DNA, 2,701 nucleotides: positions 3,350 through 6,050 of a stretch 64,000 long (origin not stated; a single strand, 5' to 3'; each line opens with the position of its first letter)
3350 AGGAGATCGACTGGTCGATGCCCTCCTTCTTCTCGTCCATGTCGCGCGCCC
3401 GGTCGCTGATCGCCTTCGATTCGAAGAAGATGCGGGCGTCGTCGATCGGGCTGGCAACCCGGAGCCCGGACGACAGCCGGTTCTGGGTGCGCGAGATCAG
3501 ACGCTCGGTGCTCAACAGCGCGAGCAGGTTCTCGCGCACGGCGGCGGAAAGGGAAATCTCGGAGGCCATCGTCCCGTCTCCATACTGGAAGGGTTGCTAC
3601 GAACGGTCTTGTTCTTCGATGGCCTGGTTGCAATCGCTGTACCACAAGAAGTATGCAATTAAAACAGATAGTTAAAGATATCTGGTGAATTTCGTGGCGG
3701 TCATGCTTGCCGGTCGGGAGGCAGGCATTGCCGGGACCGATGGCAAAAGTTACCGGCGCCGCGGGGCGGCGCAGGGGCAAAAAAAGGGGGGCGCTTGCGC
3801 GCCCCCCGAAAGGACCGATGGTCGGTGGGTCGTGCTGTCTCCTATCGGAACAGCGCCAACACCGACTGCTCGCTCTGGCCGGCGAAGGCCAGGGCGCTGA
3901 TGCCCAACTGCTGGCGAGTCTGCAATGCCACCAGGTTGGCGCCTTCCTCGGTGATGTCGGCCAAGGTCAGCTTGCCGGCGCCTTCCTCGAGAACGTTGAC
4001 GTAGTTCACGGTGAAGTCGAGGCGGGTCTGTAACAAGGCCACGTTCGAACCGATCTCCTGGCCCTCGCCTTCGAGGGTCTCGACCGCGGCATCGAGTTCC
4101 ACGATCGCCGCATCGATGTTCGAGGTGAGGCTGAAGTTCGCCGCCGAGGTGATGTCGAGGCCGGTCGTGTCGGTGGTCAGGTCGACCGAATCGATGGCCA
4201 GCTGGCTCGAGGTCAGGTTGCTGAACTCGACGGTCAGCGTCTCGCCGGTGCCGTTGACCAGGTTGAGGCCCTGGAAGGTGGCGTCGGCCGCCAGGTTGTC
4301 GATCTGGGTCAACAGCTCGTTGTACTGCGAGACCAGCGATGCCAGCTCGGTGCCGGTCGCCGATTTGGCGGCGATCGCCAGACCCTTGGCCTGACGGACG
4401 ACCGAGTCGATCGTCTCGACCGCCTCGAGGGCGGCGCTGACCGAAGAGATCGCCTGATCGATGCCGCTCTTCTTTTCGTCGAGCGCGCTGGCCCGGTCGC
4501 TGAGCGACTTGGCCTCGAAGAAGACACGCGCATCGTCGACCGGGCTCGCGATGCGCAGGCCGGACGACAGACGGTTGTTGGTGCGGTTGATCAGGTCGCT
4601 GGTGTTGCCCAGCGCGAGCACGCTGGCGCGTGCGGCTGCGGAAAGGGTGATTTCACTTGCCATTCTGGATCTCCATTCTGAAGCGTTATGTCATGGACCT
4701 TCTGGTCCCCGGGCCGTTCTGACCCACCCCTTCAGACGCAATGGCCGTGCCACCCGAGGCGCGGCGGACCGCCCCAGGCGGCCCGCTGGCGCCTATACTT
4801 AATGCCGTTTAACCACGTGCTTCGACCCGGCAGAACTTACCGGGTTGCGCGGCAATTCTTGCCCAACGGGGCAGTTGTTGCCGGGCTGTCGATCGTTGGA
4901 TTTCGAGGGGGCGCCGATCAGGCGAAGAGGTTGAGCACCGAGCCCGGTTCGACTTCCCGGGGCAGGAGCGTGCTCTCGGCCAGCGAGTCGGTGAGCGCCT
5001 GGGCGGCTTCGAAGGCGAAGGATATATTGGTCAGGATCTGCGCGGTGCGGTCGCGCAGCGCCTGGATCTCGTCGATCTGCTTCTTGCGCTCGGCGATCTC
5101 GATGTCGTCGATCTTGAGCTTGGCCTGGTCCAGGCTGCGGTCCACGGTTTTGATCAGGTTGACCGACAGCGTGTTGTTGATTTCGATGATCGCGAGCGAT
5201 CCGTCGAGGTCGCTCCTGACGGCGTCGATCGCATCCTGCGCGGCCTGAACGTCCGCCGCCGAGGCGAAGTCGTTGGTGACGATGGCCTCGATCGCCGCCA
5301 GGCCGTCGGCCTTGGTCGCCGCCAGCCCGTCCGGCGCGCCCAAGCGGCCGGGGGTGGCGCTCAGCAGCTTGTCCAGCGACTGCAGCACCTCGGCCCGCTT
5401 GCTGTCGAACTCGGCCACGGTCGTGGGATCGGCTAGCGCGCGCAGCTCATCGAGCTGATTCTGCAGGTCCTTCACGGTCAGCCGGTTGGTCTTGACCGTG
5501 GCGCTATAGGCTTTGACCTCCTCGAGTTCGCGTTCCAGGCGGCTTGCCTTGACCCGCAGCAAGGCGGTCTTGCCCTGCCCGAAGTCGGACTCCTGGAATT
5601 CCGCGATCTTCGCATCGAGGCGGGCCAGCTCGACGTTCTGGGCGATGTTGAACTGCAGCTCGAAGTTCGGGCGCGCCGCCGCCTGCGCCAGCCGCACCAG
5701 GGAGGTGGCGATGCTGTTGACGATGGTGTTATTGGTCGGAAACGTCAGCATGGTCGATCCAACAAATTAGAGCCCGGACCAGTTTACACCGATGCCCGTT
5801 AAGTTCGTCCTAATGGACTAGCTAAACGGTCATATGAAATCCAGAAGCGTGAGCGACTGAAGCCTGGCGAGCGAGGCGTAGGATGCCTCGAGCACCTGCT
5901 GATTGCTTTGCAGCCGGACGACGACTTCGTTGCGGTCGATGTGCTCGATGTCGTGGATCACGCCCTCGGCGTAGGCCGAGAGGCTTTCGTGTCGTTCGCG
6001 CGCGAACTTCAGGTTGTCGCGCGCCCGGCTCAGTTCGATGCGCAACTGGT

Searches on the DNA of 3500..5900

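Call 77: search_rna_families(source=window, start=3500, end=5900, threshold=evalue, max_evalue=1)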
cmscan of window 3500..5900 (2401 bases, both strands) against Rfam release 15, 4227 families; matches with E-value up to 1: 4.
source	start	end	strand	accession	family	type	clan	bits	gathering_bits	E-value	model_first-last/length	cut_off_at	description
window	4344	4388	-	RF03163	c4-a1b1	Gene; antisense;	CL00128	28.6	46.7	0.00013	1-53/53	no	a1, b1 targets of C4 antisense RNA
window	5641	5689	-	RF01684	mascRNA-menRNA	Gene;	-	21.7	42.5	0.27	1-56/56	no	MALAT1-associated small cytoplasmic RNA/MEN beta RNA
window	3846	3904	+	RF03847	mir-1538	Gene; miRNA;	-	20.8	78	0.66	1-58/58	no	mir-1538 microRNA precursor family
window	3779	3853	-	RF02353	BjrC68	Gene; sRNA;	-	16.7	39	0.43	1-82/82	no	Bradyrhizobiaceae sRNA BjrC68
